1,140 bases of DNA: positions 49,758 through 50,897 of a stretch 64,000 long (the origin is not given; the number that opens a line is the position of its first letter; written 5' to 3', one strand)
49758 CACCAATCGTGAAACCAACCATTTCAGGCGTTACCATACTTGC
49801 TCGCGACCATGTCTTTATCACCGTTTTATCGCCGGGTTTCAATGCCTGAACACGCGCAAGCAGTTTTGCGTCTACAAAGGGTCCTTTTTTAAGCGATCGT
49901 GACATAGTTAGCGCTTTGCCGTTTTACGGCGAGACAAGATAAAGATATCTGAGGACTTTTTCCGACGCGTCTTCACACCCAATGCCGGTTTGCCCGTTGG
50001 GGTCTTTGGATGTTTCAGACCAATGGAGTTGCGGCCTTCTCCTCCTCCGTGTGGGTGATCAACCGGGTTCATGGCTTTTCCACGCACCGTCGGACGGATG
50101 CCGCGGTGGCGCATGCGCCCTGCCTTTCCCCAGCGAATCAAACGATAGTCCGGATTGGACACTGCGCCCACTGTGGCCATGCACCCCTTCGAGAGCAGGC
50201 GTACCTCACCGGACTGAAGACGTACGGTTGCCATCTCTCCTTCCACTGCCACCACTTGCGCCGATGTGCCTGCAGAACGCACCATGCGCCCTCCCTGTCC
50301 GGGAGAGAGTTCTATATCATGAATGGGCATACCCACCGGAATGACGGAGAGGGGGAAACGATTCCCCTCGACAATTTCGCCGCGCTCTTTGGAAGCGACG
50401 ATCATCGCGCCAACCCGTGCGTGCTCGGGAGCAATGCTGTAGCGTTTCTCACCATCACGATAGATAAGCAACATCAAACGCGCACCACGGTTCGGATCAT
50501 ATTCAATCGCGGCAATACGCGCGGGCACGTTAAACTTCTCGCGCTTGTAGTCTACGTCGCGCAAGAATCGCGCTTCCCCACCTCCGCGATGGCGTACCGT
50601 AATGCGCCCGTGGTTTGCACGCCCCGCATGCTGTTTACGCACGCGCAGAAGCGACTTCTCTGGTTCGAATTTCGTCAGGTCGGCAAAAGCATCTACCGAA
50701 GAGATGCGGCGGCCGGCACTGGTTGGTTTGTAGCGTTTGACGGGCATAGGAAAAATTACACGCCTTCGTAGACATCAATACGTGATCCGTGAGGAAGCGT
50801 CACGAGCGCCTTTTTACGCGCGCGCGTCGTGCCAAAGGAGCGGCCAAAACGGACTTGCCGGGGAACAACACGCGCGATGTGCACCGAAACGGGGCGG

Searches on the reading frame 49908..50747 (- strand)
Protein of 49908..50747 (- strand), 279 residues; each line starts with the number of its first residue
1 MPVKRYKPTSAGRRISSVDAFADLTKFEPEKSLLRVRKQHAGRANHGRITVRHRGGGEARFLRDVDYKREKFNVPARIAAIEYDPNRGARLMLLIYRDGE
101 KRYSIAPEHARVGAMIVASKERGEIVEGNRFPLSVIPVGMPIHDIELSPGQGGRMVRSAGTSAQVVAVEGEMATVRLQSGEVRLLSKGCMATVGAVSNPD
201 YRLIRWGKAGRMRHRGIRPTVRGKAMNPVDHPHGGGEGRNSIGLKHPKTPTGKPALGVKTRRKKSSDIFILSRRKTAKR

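Call 66: search_protein_families(library=pfam, proteins=[window:49908-50747:-], max_evalue=0.001)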
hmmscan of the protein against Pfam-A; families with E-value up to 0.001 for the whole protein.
window:49908-50747:- (279 aa): 2 families
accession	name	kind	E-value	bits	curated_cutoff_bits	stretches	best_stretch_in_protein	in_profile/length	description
PF03947.24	Ribosomal_L2_C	-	1.1e-49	168.2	33.7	1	127-252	2-126/126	Ribosomal Proteins L2, C-terminal domain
PF00181.30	Ribosomal_L2_N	-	2.1e-26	92.2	23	1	42-117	1-76/77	Ribosomal Proteins L2, RNA binding N-terminal domain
